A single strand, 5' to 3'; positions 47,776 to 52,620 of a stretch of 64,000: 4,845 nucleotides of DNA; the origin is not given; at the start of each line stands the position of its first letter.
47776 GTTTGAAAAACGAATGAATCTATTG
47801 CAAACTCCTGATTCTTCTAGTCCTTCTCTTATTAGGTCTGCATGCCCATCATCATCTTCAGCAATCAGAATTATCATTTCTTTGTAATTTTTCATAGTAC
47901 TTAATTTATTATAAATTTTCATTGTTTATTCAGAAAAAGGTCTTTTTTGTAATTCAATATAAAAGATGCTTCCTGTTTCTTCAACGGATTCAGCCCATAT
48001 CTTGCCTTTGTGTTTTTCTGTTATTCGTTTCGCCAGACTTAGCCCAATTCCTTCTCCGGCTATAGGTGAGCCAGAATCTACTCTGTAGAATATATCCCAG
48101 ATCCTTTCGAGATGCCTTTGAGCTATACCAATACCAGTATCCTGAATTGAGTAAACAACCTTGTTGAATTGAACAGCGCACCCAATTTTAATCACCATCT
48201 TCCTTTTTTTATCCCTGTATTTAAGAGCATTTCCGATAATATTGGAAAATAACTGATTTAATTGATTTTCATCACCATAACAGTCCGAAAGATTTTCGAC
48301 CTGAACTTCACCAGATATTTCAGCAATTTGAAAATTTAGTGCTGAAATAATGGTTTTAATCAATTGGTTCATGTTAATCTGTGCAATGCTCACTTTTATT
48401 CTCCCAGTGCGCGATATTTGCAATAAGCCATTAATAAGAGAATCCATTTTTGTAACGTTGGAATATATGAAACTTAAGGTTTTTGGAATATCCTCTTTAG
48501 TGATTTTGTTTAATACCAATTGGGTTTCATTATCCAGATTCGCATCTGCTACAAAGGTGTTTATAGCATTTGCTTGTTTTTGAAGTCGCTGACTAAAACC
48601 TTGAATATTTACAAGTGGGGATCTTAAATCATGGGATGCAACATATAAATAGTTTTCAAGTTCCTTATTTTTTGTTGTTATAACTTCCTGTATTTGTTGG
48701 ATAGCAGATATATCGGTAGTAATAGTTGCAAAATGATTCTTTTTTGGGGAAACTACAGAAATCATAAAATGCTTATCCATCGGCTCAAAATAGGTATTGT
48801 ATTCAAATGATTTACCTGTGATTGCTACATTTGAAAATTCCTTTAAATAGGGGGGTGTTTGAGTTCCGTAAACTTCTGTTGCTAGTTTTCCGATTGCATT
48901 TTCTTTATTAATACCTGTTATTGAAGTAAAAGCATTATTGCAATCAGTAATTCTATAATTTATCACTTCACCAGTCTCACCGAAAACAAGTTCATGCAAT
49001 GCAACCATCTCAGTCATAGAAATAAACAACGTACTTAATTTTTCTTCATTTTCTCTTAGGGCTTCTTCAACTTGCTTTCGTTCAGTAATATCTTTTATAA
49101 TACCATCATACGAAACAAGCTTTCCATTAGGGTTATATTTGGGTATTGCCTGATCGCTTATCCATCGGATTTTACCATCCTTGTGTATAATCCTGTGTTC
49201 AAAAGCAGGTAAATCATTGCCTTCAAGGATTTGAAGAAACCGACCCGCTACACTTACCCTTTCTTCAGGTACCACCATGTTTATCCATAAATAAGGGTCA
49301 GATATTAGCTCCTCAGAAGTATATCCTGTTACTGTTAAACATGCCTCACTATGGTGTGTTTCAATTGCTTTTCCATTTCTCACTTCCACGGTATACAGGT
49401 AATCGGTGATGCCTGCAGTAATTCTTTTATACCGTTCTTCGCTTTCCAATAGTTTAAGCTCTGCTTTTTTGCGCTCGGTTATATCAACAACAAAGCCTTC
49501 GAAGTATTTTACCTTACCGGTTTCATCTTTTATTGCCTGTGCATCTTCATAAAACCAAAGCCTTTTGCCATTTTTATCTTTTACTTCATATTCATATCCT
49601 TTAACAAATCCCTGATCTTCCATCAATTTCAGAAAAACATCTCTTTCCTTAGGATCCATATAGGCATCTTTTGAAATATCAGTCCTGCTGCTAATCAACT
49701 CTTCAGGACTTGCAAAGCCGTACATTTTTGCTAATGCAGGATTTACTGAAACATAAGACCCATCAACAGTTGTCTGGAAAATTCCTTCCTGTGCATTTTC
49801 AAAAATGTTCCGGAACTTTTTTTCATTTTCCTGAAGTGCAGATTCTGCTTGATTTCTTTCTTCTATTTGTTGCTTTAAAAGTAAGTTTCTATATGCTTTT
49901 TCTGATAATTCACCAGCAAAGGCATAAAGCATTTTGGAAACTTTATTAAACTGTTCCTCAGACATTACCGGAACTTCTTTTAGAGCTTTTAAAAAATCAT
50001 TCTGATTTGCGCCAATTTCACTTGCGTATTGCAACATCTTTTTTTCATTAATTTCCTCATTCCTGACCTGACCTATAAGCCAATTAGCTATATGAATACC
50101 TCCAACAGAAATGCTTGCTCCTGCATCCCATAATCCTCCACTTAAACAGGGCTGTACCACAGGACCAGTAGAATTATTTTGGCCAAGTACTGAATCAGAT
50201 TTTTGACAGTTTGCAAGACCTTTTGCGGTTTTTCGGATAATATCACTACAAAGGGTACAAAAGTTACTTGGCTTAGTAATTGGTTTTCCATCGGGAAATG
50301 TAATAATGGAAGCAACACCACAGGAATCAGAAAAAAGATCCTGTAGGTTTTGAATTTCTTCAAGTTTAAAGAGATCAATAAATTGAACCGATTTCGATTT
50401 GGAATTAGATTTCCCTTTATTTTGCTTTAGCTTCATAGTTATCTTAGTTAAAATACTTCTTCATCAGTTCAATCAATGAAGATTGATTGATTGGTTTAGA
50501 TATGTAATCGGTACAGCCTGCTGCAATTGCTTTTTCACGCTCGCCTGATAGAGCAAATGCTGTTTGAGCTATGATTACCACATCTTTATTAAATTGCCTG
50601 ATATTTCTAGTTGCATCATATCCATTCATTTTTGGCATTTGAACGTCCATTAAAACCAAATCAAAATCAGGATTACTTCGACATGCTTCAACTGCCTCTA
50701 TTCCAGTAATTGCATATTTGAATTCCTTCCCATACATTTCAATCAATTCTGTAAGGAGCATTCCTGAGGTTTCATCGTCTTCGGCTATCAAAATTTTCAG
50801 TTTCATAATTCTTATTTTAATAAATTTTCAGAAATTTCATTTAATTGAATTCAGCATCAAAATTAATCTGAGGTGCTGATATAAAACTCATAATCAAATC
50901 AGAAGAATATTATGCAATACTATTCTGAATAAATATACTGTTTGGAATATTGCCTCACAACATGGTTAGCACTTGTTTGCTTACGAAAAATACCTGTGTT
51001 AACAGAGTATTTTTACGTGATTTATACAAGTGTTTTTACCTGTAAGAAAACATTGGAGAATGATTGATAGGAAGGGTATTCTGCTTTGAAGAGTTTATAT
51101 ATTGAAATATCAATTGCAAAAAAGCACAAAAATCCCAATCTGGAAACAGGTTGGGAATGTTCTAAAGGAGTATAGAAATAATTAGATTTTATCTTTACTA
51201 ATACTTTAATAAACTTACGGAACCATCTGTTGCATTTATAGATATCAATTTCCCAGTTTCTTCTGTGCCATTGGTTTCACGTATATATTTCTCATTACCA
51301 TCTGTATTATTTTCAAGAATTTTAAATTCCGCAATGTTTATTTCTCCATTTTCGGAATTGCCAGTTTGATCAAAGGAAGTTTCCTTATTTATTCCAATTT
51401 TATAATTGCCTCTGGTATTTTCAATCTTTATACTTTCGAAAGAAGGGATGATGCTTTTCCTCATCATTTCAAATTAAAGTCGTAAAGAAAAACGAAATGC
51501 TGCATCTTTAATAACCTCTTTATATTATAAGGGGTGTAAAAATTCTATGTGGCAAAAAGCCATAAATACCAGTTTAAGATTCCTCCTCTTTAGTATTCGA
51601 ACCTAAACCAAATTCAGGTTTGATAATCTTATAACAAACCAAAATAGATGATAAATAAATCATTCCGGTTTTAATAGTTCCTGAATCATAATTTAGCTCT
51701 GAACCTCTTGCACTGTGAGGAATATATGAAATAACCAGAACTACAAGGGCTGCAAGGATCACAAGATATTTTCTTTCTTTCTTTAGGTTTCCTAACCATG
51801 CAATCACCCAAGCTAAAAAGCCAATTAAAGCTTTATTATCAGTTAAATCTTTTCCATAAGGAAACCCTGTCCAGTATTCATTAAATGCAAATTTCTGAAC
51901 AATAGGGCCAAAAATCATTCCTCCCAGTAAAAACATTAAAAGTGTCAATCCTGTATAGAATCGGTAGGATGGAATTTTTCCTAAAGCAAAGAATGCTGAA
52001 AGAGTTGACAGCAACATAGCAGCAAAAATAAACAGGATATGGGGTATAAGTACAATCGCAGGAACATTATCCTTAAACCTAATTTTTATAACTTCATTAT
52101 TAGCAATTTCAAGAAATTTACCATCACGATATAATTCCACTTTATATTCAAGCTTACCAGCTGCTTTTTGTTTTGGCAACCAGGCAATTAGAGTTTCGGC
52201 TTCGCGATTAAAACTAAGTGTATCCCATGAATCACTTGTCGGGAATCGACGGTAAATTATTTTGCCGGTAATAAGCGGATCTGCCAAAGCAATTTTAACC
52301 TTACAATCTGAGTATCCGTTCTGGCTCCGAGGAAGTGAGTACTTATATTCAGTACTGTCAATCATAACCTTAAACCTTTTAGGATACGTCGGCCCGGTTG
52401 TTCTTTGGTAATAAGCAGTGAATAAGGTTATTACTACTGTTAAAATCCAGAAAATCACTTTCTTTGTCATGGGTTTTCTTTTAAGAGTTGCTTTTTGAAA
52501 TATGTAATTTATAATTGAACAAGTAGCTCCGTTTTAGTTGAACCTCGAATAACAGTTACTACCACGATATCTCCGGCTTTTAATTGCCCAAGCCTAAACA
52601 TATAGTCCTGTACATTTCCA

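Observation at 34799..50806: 16-kb output-less multi-kinase phosphorelay island (6 sensor kinases plus 2 receiver-only proteins, no effector or HPt domain)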

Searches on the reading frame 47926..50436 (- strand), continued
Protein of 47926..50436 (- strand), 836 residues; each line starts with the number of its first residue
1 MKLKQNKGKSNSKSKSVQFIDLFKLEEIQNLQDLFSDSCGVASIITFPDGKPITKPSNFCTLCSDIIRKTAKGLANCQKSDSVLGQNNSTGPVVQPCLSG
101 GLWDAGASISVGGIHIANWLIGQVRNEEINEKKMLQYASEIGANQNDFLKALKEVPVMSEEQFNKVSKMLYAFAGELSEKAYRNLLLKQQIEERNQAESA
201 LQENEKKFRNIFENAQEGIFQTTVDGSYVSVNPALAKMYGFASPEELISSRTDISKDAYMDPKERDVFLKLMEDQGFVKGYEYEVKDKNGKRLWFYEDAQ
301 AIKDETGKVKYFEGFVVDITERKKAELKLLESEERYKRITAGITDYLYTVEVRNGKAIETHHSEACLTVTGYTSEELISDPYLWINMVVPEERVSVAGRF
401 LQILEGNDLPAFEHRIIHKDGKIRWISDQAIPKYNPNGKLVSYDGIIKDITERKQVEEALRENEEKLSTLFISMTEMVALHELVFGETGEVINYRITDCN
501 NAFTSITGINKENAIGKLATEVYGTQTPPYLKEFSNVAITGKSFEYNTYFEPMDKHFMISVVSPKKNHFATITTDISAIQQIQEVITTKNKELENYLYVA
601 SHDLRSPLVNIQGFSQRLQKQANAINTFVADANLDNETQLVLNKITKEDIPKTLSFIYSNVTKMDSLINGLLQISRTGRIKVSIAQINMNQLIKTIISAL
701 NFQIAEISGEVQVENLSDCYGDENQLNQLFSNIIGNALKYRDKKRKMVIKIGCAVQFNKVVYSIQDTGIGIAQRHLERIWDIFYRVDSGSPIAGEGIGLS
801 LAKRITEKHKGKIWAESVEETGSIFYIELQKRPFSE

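Call 89: search_protein_families(library=pfam, alignment_id=A7, max_evalue=0.001)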
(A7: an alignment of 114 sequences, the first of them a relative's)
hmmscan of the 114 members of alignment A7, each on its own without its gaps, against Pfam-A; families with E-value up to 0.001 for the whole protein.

A. member 1, L068:10190-10870:+ (227 aa): 2 families
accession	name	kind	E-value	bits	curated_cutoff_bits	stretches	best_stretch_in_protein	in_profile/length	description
PF02310.24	B12-binding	-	1.1e-20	74.1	32.1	1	100-205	2-104/121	B12 binding domain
PF02607.22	B12-binding_2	-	5.2e-06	27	23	1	29-80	18-69/74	B12 binding domain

B. families by the number of members that match (of 114 scanned): 50 families (the first 25 are shown)
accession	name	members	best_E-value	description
PF01584.24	CheW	3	1.7e-23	CheW-like domain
PF03544.19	TonB_C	2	3.3e-20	Gram-negative bacterial TonB protein C-terminal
PF03548.22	LolA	2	3.8e-15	Outer membrane lipoprotein carrier protein LolA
PF16584.11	LolA_2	2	8.4e-10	Outer membrane lipoprotein carrier protein LolA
PF07238.19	PilZ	2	3.7e-08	PilZ domain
PF00403.32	HMA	2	1.2e-07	Heavy-metal-associated domain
PF01220.24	DHquinase_II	1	2.2e-52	Dehydroquinase class II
PF19617.4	DUF6122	1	5.7e-43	Family of unknown function (DUF6122)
PF13419.12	HAD_2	1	8.3e-37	Haloacid dehalogenase-like hydrolase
PF13386.12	DsbD_2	1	1.4e-36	Cytochrome C biogenesis protein transmembrane region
PF02663.19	FmdE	1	1.6e-34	FmdE, Molybdenum formylmethanofuran dehydrogenase operon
PF05121.17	GvpK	1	3.6e-34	Gas vesicle protein K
PF00582.32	Usp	1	2.1e-28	Universal stress protein family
PF00702.32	Hydrolase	1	1.4e-26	haloacid dehalogenase-like hydrolase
PF00494.24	SQS_PSY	1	4.3e-26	Squalene/phytoene synthase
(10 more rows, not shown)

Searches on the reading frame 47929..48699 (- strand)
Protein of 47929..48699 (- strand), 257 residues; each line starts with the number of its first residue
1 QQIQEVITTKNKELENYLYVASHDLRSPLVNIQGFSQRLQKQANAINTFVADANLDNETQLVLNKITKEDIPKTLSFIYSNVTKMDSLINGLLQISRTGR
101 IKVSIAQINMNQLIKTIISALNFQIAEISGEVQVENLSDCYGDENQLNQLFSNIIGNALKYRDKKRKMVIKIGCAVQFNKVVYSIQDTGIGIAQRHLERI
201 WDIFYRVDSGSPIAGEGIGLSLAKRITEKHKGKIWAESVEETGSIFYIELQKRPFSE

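Call 57: search_solved_structures(query=window:47929-48699:-, max_evalue=1e-10)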
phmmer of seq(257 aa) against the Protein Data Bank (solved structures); distinct sequences matched with E-value up to 1e-10: 26.
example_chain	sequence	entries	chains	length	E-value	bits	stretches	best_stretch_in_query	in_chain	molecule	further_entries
8f71_A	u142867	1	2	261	1.1e-26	97.5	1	75-250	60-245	Histidine kinase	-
4jas_A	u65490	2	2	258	2.5e-21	79.9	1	62-252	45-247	Histidine kinase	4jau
3dge_A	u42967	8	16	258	1e-20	77.9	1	70-252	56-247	Sensor protein | Histidine kinase | Sensor histidine kinase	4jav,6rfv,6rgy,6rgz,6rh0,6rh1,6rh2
2c2a_A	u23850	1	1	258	1e-20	77.9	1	70-252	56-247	SENSOR HISTIDINE KINASE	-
5uht_A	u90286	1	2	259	1e-20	77.9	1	70-252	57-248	Sensor histidine kinase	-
5c93_A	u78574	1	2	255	1e-20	77.9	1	73-257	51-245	Histidine kinase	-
6azr_A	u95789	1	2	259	1e-20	77.9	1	70-252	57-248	Sensor histidine kinase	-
4u7n_A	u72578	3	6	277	1.4e-20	77.4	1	73-257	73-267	Histidine protein kinase sensor protein | Histidine kinase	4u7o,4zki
6rh7_A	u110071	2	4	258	7.1e-20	75.1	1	70-252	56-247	Sensor histidine kinase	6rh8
9ys3_A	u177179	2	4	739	1.7e-19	73.9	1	86-254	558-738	Bacteriophytochrome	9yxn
8uph_A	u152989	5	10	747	1.7e-19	73.9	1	86-254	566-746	Bacteriophytochrome (Light-regulated signal transduction histidine kinase)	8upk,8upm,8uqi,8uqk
4i5s_A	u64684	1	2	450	1.8e-19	73.8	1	12-250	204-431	Putative histidine kinase CovS; VicK-like protein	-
3sl2_A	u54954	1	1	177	1.9e-18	70.5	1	142-248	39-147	Sensor histidine kinase yycG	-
6paj_A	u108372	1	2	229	8.6e-17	65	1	68-252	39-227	Sensor protein SrrB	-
4biw_A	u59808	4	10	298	1.7e-15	60.8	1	73-240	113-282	SENSOR PROTEIN CPXA | Sensor histidine kinase CpxA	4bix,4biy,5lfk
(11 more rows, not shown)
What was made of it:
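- On Rcp1/Rpa3017-type single-domain response regulators (g3): Its transmitter matches generic kinases as well as or better than phytochromes (call 57).
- Tried and rejected: I dropped this idea because its transmitter hits generic kinases first (call 57).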

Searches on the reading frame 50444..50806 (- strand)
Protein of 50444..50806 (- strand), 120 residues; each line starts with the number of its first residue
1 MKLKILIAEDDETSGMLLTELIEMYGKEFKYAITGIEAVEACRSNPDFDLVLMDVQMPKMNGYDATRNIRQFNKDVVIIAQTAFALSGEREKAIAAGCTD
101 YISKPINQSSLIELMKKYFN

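Call 4: search_protein_families(library=pfam, proteins=[window:50444-50806:-], max_evalue=0.01)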
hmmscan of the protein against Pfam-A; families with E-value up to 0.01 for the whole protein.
window:50444-50806:- (120 aa): 1 family
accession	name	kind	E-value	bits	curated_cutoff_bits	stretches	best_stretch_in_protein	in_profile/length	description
PF00072.30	Response_reg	-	7.7e-24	84.4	30.2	1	5-114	1-109/111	Response regulator receiver domain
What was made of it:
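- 50444..50806 (-): g1: stand-alone receiver (120 aa) of the hybrid-kinase (BarA/ArcB/RcsC-like) type. It is a paralog of g4's C-terminal REC. Pfam Response_reg 7.7e-24 (call 4).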

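Call 10: search_protein_families(library=ncbifam, proteins=[window:50444-50806:-], max_evalue=0.001)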
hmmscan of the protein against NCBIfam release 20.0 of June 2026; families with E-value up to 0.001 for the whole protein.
window:50444-50806:- (120 aa): 89 families (the best 25 are shown)
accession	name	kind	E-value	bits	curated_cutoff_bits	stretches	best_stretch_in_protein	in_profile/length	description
NF008318.0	PRK11107.1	equivalog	6e-24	84.2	890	1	2-118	667-784/920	two-component sensor histidine kinase BarA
NF038297.2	hybrid_HK_HrmK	equivalog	1.2e-21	77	725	1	3-118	491-607/607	hybrid histidine kinase/response regulator HrmK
NF011874.0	PRK15347.1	equivalog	1.7e-20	72.7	852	1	2-115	690-806/921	two component system sensor kinase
NF041947.1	LuxQ_Vibrio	equivalog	2e-20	72.3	1200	1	2-118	722-838/843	quorum-sensing autoinducer 2 sensor kinase/phosphatase LuxQ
NF008099.0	PRK10841.1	equivalog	2.2e-20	72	920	1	3-118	825-939/949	two-component system sensor histidine kinase RcsC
NF008302.0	PRK11091.1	equivalog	1.1e-19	70.2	838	1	2-119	525-643/779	aerobic respiration two-component sensor histidine kinase ArcB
NF051850.1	RespRegRprY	equivalog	5.8e-19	68.4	370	1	2-112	4-113/234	response regulator transcription factor RprY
NF041367.1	CheY_Halo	equivalog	6.5e-18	65.2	200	1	5-116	1-111/114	chemotaxis protein CheY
NF008469.0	PRK11361.1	equivalog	7.2e-17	61.2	714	1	4-112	6-113/461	acetoacetate metabolism transcriptional regulator AtoC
NF045901.1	HisKinLetSLeg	equivalog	3.2e-16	58.5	1650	1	2-115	671-785/906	two-component system sensor histidine kinase LetS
NF008199.0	PRK10955.1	equivalog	1.4e-15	57.9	341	1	4-114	3-110/232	envelope stress response regulator transcription factor CpxR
NF007420.1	PRK09959.1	equivalog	2.5e-15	55.1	1995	1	2-109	958-1064/1197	acid-sensing system histidine kinase EvgS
NF041945.1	LuxN_Vibrio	equivalog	8.8e-15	53.9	1550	1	5-120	723-836/839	quorum-sensing autoinducer 1 sensor kinase/phosphatase LuxN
NF045944.1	ResRegRpaBCyano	equivalog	1.4e-14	54.1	330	1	6-110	1-103/229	response regulator transcription factor RpaB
NF007689.0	PRK10365.1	equivalog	1.5e-14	53.7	760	1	2-117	5-119/441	sigma-54-dependent response regulator transcription factor ZraR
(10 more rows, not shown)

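Call 58: search_solved_structures(query=window:50444-50806:-, max_evalue=1e-12)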
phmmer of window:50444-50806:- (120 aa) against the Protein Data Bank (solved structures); distinct sequences matched with E-value up to 1e-12: 15.
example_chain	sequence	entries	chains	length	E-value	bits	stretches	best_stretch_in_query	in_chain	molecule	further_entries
8phn_A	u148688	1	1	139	4.3e-20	75.1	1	3-116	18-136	histidine kinase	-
1m5t_A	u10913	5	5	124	3.9e-18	68.8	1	4-117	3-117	cell division response regulator DivK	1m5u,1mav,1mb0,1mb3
7c1j_A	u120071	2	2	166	7.4e-17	64.7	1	4-118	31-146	Histidine kinase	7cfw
7qz2_A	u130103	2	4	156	1.7e-15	60.3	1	5-118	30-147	Histidine kinase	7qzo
4euk_A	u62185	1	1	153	2.9e-14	56.3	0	2-74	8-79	Histidine kinase 5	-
6qrj_A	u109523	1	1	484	3.3e-14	56.1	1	4-118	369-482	Hybrid kinase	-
8phx_A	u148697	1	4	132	5e-14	55.6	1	3-117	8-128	Histidine protein kinase SLN1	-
2ayz_A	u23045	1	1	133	5e-14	55.6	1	4-111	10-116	Sensor kinase protein rcsC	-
4uhj_A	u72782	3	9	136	2.1e-13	53.5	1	4-114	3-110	TRANSCRIPTIONAL REGULATORY PROTEIN CPXR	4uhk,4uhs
2ayx_A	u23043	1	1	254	2.3e-13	53.4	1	4-110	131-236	Sensor kinase protein rcsC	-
5kbx_B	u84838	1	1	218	3.1e-13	53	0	2-80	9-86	Osmolarity two-component system protein SSK1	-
8pdc_A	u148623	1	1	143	4.1e-13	52.6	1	2-118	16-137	histidine kinase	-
1tmy_A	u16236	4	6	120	5.1e-13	52.3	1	3-117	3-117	CHEY PROTEIN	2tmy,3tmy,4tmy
4iga_A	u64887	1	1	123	5.6e-13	52.2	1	3-117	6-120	Chemotaxis protein CheY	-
1u0s_Y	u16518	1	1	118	7.8e-13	51.7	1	4-117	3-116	Chemotaxis protein cheY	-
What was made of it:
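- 50444..50806 (-): Best NCBIfam and PDB matches are REC domains of hybrid kinases (calls 10, 58).
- On Classical multistep phosphorelay (HK-REC-HPt-REC): Their receivers and g1 score best against BarA, ArcB, TorS, LuxQ and RcsC (calls 10, 58).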

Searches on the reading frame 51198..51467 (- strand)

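Call 67: search_protein_families(library=pfam, proteins=[window:51198-51467:-], max_evalue=5)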
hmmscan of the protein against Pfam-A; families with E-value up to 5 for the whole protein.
window:51198-51467:- (89 aa): 2 families
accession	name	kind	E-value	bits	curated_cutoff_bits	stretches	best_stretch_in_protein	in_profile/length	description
PF13349.12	DUF4097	-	0.0017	18.2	22.9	1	11-86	176-246/247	Toastrack DUF4097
PF23287.1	KOW7_SPT5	-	0.043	14.1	27.1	1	68-85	17-34/52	Transcription elongation factor SPT5, seventh KOW domain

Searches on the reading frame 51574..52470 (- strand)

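Call 9: search_protein_families(library=pfam, proteins=[window:51574-52470:-], max_evalue=0.001)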
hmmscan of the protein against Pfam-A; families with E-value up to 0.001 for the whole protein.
window:51574-52470:- (298 aa): 0 families

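Call 67: search_protein_families(library=pfam, proteins=[window:51574-52470:-], max_evalue=5)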
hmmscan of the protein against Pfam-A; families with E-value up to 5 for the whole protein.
window:51574-52470:- (298 aa): 1 family
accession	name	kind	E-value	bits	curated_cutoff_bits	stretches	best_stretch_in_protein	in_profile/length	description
PF13567.11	DUF4131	-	0.88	9.7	31.6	0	215-254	11-50/165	Domain of unknown function (DUF4131)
